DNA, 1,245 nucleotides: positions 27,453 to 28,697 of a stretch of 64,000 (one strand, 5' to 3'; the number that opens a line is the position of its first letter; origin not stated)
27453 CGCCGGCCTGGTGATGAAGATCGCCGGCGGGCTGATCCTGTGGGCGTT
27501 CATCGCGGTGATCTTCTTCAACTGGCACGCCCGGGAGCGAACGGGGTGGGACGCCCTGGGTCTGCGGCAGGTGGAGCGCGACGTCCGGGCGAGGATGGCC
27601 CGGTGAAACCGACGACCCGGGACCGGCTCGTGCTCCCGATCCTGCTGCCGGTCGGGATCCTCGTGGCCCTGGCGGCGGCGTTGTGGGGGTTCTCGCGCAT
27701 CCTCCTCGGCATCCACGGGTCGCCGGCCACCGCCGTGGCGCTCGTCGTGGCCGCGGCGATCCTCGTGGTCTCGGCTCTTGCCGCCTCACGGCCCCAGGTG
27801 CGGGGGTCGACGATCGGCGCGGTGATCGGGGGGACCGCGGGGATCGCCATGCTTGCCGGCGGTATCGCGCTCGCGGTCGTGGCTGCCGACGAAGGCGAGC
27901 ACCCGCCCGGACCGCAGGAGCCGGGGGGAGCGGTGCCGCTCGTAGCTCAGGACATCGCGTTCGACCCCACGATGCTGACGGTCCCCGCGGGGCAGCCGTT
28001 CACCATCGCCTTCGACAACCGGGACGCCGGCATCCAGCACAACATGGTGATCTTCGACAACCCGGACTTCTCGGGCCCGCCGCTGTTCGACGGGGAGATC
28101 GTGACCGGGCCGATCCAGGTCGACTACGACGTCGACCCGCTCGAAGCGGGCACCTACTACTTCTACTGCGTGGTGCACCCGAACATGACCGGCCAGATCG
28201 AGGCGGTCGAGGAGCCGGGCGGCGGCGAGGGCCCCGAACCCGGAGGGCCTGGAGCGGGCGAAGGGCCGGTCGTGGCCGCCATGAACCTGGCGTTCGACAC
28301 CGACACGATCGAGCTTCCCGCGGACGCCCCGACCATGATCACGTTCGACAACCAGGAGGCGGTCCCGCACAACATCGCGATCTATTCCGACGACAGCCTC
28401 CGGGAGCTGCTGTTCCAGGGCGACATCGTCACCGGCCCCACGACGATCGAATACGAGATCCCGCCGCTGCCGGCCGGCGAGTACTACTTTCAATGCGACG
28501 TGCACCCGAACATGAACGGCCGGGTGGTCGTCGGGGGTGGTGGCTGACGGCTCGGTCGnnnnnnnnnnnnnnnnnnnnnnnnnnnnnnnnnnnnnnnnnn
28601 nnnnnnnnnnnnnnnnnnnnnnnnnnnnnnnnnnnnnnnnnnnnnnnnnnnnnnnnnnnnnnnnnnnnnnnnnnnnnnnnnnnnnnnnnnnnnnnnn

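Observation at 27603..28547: Membrane-anchored two-domain cupredoxin encoded at the end of the caa3 oxidase operon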

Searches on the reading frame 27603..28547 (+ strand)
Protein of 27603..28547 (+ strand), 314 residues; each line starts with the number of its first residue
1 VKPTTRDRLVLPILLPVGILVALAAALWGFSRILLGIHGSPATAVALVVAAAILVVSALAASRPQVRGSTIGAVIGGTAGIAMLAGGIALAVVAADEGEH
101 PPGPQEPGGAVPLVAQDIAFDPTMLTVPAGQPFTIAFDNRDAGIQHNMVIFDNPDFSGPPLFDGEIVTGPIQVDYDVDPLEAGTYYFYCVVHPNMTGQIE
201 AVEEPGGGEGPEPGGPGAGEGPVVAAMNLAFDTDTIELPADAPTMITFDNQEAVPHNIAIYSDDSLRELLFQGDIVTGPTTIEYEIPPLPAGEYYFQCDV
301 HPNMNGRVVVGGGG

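Call 7: search_protein_families(library=pfam, proteins=[window:27603-28547:+], max_evalue=0.01)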
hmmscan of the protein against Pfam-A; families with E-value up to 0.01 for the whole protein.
window:27603-28547:+ (314 aa): 3 families
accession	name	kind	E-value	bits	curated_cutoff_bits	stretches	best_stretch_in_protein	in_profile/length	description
PF13473.12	Cupredoxin_1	-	5.1e-23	81.5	27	2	227-310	28-104/104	Cupredoxin-like domain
PF00127.26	Copper-bind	-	7.2e-09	36.4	21.2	1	227-310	10-98/99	Copper binding proteins, plastocyanin/azurin family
PF06525.17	SoxE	-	8.7e-05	22.5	21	0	235-263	40-68/149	Sulfocyanin (SoxE) domain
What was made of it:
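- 27603..28547 (+): Whole gene: three-helix anchor plus two type-1 copper cupredoxin domains (314 aa plus stop). Pfam Cupredoxin_1 and Copper-bind (call 7).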

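Call 8: search_protein_families(library=ncbifam, proteins=[window:27603-28547:+], max_evalue=0.01)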
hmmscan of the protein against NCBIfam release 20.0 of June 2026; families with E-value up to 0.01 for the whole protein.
window:27603-28547:+ (314 aa): 2 families
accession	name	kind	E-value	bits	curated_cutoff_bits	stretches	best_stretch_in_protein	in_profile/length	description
TIGR02657.1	amicyanin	equivalog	9e-12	45.2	110.2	1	234-310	9-82/83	amicyanin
TIGR02656.1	cyanin_plasto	equivalog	5.2e-07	30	87.85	0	118-196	12-93/99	plastocyanin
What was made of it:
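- On Amicyanin (NCBIfam TIGR02657): 45.2 bits against a cut-off of 110.2 (call 8).
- On Plastocyanin (NCBIfam TIGR02656): 30 bits against a cut-off of 87.85 (call 8).
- Closest known: Amicyanin. Different: The window protein scores 45.2 bits on TIGR02657 against a cut-off of 110.2 (call 8).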

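Call 9: find_homologous_proteins(query=window:27603-28544:+, max_evalue=0.00001)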
Query window:27603-28544:+ (314 aa): 1106 proteins with E <= 0.00001 among 8000 candidates; the best 120 are listed.
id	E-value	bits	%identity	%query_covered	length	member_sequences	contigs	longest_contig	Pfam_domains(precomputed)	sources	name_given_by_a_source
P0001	2.0e-199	680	99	100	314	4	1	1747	PF00127.27,PF13473.13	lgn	-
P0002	8.9e-172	589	85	100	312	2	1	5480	PF06525.18,PF00127.27,PF13473.13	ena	-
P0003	1.7e-153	529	62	100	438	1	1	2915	PF00127.27,PF13473.13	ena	-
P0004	1.2e-151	523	77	100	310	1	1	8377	PF00127.27,PF13473.13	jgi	jgi:plastocyanin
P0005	2.8e-150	519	55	97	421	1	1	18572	PF00127.27,PF13473.13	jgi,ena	-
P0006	3.5e-149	515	54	99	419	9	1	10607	PF00127.27,PF13473.13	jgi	jgi:plastocyanin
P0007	8.7e-149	514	55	99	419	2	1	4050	PF00127.27,PF13473.13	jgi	jgi:plastocyanin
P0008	2.6e-146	506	60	99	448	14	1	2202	PF00127.27,PF13473.13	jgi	-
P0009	4.4e-145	502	57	97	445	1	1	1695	PF06280.19,PF00127.27,PF13473.13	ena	-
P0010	7.4e-145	501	54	99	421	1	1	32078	PF00127.27,PF13473.13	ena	-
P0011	2.1e-144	499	61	100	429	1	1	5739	PF00127.27,PF13473.13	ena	-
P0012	8.8e-144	497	63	99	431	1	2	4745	PF00127.27,PF13473.13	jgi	jgi:plastocyanin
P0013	1.3e-142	493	61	100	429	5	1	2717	PF00127.27,PF13473.13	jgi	-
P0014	1.6e-142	493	58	97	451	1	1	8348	PF00127.27,PF13473.13,PF23509.2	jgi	jgi:plastocyanin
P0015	3.7e-142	492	59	97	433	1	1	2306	PF00127.27,PF13473.13,PF23509.2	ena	-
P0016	2.0e-141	490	72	99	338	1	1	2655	PF00127.27,PF13473.13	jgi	jgi:plastocyanin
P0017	3.1e-141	489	61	97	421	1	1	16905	PF00127.27,PF13473.13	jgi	jgi:plastocyanin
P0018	8.5e-141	487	60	99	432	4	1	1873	PF00127.27,PF13473.13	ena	-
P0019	2.1e-140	486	63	97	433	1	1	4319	PF00127.27,PF13473.13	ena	-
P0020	6.9e-140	484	56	99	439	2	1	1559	PF00127.27,PF13473.13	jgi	jgi:plastocyanin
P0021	7.3e-140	484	61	100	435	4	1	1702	PF00127.27,PF13473.13,PF23509.2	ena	-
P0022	1.8e-139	483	61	94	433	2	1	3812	PF00127.27,PF13473.13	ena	-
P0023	3.1e-139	482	60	100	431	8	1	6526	PF00127.27,PF13473.13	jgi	-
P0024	4.2e-139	482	59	99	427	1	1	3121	PF00127.27,PF13473.13,PF23509.2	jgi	jgi:plastocyanin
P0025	4.7e-139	482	58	97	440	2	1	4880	PF00127.27,PF13473.13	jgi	jgi:plastocyanin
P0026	8.5e-139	481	61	97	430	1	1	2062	PF00127.27,PF13473.13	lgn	-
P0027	1.1e-138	481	72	99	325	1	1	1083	PF00127.27,PF13473.13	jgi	jgi:plastocyanin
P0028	1.1e-138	481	59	97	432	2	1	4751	PF06280.19,PF00127.27,PF13473.13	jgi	jgi:plastocyanin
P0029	9.7e-138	477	58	99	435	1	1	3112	PF00127.27,PF13473.13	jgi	jgi:plastocyanin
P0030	1.3e-137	477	63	99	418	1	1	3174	PF00127.27,PF13473.13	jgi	jgi:plastocyanin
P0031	2.1e-137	476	61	99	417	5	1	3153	PF00127.27,PF13473.13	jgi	-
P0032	2.3e-136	473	70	99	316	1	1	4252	PF13473.13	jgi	jgi:plastocyanin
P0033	2.4e-136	473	59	97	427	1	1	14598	PF00127.27,PF13473.13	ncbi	-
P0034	3.7e-136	472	60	100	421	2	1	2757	PF06525.18,PF00127.27,PF13473.13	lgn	-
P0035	7.2e-135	468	59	97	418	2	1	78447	PF00127.27,PF13473.13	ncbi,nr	ncbi:MAG TPA: cupredoxin domain-containing protein [Actinomycetota bacterium]|nr:cupredoxin domain-c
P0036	1.9e-134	467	59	97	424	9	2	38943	PF00127.27,PF13473.13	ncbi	-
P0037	3.5e-134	466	70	97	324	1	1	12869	PF00127.27,PF13473.13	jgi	jgi:plastocyanin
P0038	4.3e-134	465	68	100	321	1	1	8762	PF13473.13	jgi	jgi:plastocyanin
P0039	5.5e-134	465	57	100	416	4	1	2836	PF07495.20,PF00127.27,PF13473.13,PF23509.2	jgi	jgi:plastocyanin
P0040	1.6e-133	464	58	97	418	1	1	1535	PF00127.27,PF13473.13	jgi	jgi:plastocyanin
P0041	3.6e-133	462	68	97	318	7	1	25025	PF00127.27,PF13473.13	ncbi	ncbi:MAG: cupredoxin domain-containing protein [Actinomycetota bacterium]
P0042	3.9e-133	462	70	98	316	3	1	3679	PF13473.13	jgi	jgi:plastocyanin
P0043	5.9e-133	462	68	97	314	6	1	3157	PF13473.13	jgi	jgi:plastocyanin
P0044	1.1e-132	461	69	97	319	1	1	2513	PF00127.27,PF13473.13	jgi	jgi:plastocyanin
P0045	2.4e-132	460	58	97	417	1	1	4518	PF00127.27,PF13473.13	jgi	jgi:plastocyanin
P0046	6.0e-132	458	59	95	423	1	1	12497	PF00127.27,PF13473.13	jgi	jgi:plastocyanin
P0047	7.2e-132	458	68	100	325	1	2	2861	PF13473.13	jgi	jgi:plastocyanin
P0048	3.9e-131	456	58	97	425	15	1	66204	PF07495.20,PF00127.27,PF13473.13,PF23509.2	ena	-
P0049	1.4e-130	454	68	99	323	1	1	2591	PF00127.27,PF13473.13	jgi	jgi:plastocyanin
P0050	2.5e-130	453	56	97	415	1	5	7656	PF00127.27,PF13473.13,PF23509.2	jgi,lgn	jgi:plastocyanin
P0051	5.6e-130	452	70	100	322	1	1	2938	PF00127.27,PF13473.13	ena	-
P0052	6.6e-130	452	68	99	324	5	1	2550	PF00127.27,PF13473.13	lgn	-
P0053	1.3e-129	451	68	100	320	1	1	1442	PF00127.27,PF13473.13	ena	-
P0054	1.7e-129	450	58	99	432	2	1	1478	PF00127.27,PF13473.13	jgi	jgi:plastocyanin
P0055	2.2e-129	450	57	99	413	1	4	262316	PF00127.27,PF13473.13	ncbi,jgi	-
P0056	3.8e-129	449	69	100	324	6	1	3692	PF00127.27,PF13473.13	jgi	jgi:plastocyanin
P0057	4.3e-129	449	57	99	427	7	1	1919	PF00127.27,PF13473.13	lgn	-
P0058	7.7e-129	448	68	99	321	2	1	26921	PF00127.27,PF13473.13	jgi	jgi:plastocyanin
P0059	8.5e-129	448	57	97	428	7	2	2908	PF00127.27,PF13473.13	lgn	-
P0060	3.2e-128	446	66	97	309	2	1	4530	PF00127.27,PF13473.13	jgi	jgi:plastocyanin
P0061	3.3e-128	446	58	99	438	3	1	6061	PF00127.27,PF13473.13,PF23509.2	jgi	-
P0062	8.3e-128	445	58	99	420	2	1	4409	PF00127.27,PF13473.13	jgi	jgi:plastocyanin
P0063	9.6e-128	445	58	95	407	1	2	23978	PF00127.27,PF13473.13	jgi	jgi:plastocyanin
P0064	2.1e-127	443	57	99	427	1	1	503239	PF00127.27,PF13473.13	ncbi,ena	-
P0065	2.4e-127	443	55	99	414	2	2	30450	PF06525.18,PF00127.27,PF13473.13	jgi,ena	jgi:plastocyanin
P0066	4.0e-127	443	56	99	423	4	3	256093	PF00127.27,PF13473.13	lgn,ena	-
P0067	6.4e-127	442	58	99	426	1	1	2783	PF00127.27,PF13473.13,PF23509.2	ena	-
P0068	8.1e-127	442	58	97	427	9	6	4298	PF00127.27,PF13473.13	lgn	-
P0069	2.5e-126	440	55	99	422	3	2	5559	PF00127.27,PF13473.13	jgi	jgi:plastocyanin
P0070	3.5e-126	439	65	97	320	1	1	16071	PF00127.27,PF13473.13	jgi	jgi:plastocyanin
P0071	3.8e-126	439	67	99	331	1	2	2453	PF00127.27,PF13473.13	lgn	-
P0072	5.6e-126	439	55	99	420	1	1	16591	PF00127.27,PF13473.13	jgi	jgi:plastocyanin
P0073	6.4e-126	439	55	99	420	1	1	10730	PF00127.27,PF13473.13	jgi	jgi:plastocyanin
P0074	6.6e-126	439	56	99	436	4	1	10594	PF00127.27,PF13473.13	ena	-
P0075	8.9e-126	438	55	99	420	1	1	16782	PF00127.27,PF13473.13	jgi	jgi:plastocyanin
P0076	1.1e-125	438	56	98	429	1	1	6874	PF06525.18,PF00127.27,PF13473.13,PF23509.2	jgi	jgi:plastocyanin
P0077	1.2e-125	438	55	99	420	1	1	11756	PF00127.27,PF13473.13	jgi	jgi:plastocyanin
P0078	1.3e-125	438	56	100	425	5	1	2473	PF00127.27,PF13473.13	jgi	jgi:plastocyanin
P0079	1.3e-125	438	56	97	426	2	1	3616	PF00127.27,PF13473.13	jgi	-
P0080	2.1e-125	437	56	97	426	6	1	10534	PF00127.27,PF13473.13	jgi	-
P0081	2.2e-125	437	57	99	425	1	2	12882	PF00127.27,PF13473.13,PF23509.2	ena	-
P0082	2.2e-125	437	64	100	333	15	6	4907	PF00127.27,PF13473.13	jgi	jgi:plastocyanin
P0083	4.1e-125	436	57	88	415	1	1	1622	PF00127.27,PF13473.13,PF23509.2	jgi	jgi:plastocyanin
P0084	9.5e-125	435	55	99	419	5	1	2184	PF00127.27,PF13473.13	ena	-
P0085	9.5e-125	435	54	97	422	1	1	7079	PF06525.18,PF04151.22,PF00127.27,PF13473.13,PF23509.2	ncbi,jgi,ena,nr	ncbi:MAG TPA: cupredoxin domain-containing protein [Actinomycetota bacterium]|jgi:plastocyanin|nr:cu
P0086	1.1e-124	435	54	99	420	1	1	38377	PF00127.27,PF13473.13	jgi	jgi:plastocyanin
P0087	1.5e-124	434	68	99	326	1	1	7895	PF00127.27,PF13473.13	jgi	jgi:plastocyanin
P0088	1.6e-124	434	67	97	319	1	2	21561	PF00127.27,PF13473.13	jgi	jgi:plastocyanin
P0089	1.7e-124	434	54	99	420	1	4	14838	PF00127.27,PF13473.13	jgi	jgi:plastocyanin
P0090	1.7e-124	434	54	99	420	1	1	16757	PF00127.27,PF13473.13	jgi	jgi:plastocyanin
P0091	2.0e-124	434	54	99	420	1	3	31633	PF00127.27,PF13473.13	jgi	jgi:plastocyanin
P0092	2.9e-124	433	54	99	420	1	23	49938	PF00127.27,PF13473.13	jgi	jgi:plastocyanin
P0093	3.0e-124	433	56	96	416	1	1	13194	PF06525.18,PF00127.27,PF13473.13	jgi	jgi:plastocyanin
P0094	3.8e-124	433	65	97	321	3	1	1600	PF00127.27,PF13473.13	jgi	-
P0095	6.0e-124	432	56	100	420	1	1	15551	PF00127.27,PF13473.13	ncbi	-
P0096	6.4e-124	432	55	99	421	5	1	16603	PF04151.22,PF00127.27,PF13473.13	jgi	-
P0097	8.7e-124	432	54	99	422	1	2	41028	PF00127.27,PF13473.13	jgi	-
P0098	8.7e-124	432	64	97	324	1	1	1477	PF00127.27,PF13473.13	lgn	-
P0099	1.1e-123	431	56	99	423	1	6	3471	PF00127.27,PF13473.13,PF23509.2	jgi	jgi:plastocyanin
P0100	1.4e-123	431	67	100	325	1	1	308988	PF00127.27,PF13473.13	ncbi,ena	-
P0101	1.5e-123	431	56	99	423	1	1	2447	PF00127.27,PF13473.13,PF23509.2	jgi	jgi:plastocyanin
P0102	2.1e-123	430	56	94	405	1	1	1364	PF00127.27,PF13473.13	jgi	jgi:plastocyanin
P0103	2.5e-123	430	54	99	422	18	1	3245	PF00127.27,PF13473.13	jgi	-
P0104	2.6e-123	430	54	99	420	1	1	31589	PF00127.27,PF13473.13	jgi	jgi:plastocyanin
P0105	3.0e-123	430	55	99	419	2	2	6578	PF00127.27,PF13473.13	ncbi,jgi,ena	-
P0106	3.7e-123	429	54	99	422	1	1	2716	PF00127.27,PF13473.13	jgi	jgi:plastocyanin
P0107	3.7e-123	429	54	99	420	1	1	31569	PF00127.27,PF13473.13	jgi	jgi:plastocyanin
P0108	3.8e-123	429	54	99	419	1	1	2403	PF00127.27,PF13473.13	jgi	jgi:plastocyanin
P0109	5.8e-123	429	54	98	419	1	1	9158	PF00127.27,PF13473.13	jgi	jgi:plastocyanin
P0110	6.3e-123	429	56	99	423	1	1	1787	PF00127.27,PF13473.13,PF23509.2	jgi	jgi:plastocyanin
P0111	8.3e-123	428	63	100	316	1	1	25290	PF00127.27,PF13473.13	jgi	jgi:plastocyanin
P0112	8.8e-123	428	54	99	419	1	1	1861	PF00127.27,PF13473.13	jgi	jgi:plastocyanin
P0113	1.0e-122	428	65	99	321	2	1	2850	PF00127.27,PF13473.13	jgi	jgi:plastocyanin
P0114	1.2e-122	428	53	97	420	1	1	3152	PF00127.27,PF13473.13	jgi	jgi:plastocyanin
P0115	1.4e-122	428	55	99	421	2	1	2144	PF00127.27,PF13473.13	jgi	jgi:plastocyanin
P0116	2.7e-122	427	53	100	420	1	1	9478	PF04151.22,PF00127.27,PF13473.13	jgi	jgi:plastocyanin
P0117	4.9e-122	426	54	99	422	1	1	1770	PF00127.27,PF13473.13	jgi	jgi:plastocyanin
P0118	7.2e-122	425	54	97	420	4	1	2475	PF00127.27,PF13473.13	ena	-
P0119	7.5e-122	425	54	99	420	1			PF00127.27,PF13473.13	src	-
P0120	7.6e-122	425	53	99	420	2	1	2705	PF00127.27,PF13473.13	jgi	jgi:plastocyanin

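Call 10: search_solved_structures(query=window:27603-28544:+, max_evalue=1, show_alignments=3)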
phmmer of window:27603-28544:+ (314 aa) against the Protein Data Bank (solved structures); distinct sequences matched with E-value up to 1: 27.
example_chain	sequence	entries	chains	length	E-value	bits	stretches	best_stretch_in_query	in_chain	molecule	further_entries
1sf3_A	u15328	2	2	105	2.3e-05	27.6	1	221-310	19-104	Amicyanin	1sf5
4p5r_A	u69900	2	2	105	2.3e-05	27.5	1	221-310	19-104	Amicyanin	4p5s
1sfd_A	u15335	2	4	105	3.1e-05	27.1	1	221-310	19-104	Amicyanin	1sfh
1mda_A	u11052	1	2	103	4.2e-05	26.7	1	221-310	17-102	AMICYANIN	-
1aac_A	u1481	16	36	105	4.3e-05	26.6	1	221-310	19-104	AMICYANIN | PROTEIN (AMICYANIN)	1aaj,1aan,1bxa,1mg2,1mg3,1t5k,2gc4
1pla_A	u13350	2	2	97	5e-05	26.4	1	118-194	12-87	PLASTOCYANIN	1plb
2qdv_A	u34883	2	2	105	6e-05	26.2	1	221-310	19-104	Amicyanin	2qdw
3ie9_A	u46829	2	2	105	0.00011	25.3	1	221-310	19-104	Amicyanin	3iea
2aan_A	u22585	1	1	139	0.00012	25.2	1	115-170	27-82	auracyanin A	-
2idt_A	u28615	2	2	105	0.00022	24.4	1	221-310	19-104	Amicyanin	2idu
3rym_A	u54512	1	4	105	0.0003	23.9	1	221-310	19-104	Amicyanin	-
2idq_A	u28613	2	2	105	0.0003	23.9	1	221-310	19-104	Amicyanin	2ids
1id2_A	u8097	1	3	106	0.00034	23.7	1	228-310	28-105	AMICYANIN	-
3c75_A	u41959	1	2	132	0.00051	23.1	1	229-310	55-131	Amicyanin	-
2gb2_A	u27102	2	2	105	0.00078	22.5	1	221-310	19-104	Amicyanin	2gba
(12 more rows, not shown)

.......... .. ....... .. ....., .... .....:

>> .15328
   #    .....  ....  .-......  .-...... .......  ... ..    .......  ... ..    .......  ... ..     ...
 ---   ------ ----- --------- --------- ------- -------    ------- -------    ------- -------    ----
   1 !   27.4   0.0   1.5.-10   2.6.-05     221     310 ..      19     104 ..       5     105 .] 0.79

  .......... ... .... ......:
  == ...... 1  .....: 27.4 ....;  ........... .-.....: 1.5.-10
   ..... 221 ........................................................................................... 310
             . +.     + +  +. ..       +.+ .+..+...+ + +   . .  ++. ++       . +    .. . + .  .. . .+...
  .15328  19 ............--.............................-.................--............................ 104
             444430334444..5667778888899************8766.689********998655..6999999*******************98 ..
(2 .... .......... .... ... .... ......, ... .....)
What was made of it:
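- Closest known: Amicyanin. Same: Best sequence match for domain 2 (E 2.3e-5, ligand positions aligned) (call 10).
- The Cys-x2-His-x2-Met loops are of the short amicyanin type (call 10).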

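Call 13: find_encoding_contigs(protein=P0064, flank=10000, max_places=2)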
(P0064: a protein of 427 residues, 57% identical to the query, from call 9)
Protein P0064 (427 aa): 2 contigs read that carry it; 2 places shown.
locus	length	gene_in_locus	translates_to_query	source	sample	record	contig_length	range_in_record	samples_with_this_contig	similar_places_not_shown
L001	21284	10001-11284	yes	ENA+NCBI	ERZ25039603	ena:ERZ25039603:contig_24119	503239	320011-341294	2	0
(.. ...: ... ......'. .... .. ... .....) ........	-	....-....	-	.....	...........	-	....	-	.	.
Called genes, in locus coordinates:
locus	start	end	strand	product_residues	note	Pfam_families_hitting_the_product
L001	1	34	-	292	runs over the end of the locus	PF00032:Cytochrom_B_C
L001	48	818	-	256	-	PF00033:Cytochrome_B, PF13631:Cytochrom_B_N_2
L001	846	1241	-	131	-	PF13534:Fer4_17 (faint), PF13183:Fer4_8 (faint), PF13484:Fer4_16 (faint), PF12797:Fer4_2 (weak), PF00037:Fer4 (weak), PF12838:Fer4_7, PF13187:Fer4_9 (weak), PF00037:Fer4 (weak), +4 more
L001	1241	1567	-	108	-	-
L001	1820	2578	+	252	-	PF02683:DsbD_TM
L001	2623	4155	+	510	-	PF05140:ResB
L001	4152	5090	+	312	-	PF01578:Cytochrom_C_asm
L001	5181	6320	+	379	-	PF02790:COX2_TM, PF00116:COX2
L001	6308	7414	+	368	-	PF00115:COX1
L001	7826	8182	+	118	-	PF12270:Cyt_c_ox_IV (weak)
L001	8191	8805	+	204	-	PF00510:COX3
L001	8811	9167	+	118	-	PF03626:COX4_pro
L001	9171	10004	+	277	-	PF09678:Caa3_CtaG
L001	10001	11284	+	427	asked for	PF13473:Cupredoxin_1, PF00127:Copper-bind (weak), PF13473:Cupredoxin_1 (weak)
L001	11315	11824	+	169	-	PF00578:AhpC-TSA, PF08534:Redoxin, PF13098:Thioredoxin_2 (weak), PF00085:Thioredoxin, PF13905:Thioredoxin_8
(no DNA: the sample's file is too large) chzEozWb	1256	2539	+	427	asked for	PF13473:Cupredoxin_1, PF00127:Copper-bind (weak), PF13473:Cupredoxin_1 (weak)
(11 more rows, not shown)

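Call 14: find_encoding_contigs(protein=P0100, flank=10000, max_places=2)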
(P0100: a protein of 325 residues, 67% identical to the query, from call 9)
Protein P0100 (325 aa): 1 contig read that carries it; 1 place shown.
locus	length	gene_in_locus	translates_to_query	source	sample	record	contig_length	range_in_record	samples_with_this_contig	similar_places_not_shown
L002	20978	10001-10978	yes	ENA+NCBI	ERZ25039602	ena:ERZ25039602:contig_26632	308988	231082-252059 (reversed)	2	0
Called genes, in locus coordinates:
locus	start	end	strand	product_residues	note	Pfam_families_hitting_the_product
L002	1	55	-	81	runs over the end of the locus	-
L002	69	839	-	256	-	PF00033:Cytochrome_B, PF13631:Cytochrom_B_N_2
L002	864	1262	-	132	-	PF13534:Fer4_17 (faint), PF14697:Fer4_21 (faint), PF13484:Fer4_16 (faint), PF12797:Fer4_2 (weak), PF00037:Fer4 (weak), PF12838:Fer4_7, PF13187:Fer4_9 (weak), PF00037:Fer4 (weak), +3 more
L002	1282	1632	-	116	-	-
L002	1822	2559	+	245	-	PF02683:DsbD_TM, PF13386:DsbD_2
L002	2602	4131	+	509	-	PF05140:ResB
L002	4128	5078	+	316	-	PF01578:Cytochrom_C_asm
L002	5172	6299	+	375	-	PF02790:COX2_TM, PF00116:COX2, PF00034:Cytochrom_C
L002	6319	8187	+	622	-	PF00115:COX1, PF12270:Cyt_c_ox_IV (weak)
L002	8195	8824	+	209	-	PF00510:COX3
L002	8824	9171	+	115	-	PF03626:COX4_pro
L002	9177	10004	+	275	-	PF09678:Caa3_CtaG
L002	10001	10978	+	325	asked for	PF13473:Cupredoxin_1 (weak), PF00127:Copper-bind (faint), PF13473:Cupredoxin_1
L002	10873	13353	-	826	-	PF02628:COX15-CtaA, PF01040:UbiA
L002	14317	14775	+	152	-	PF01243:PNPOx_N, PF12900:Pyridox_ox_2 (weak)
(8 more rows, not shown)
